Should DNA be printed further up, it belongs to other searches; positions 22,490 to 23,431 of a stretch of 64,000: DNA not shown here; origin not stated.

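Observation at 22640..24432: Lrp regulator / DUF835-like / unknown 213-aa protein: a co-directional three-gene unit of unknown function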

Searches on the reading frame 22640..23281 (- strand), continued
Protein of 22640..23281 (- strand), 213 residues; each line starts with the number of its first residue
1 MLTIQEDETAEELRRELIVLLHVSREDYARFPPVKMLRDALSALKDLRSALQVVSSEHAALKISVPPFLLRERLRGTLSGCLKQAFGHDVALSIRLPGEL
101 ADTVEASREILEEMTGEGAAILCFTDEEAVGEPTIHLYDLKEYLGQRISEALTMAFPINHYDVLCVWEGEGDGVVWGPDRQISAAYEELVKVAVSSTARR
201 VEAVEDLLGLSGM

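Call 98: search_protein_families(library=phrogs, proteins=[window:22640-23281:-], max_evalue=0.01)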
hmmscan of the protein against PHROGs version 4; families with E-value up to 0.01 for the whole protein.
window:22640-23281:- (213 aa): 0 families
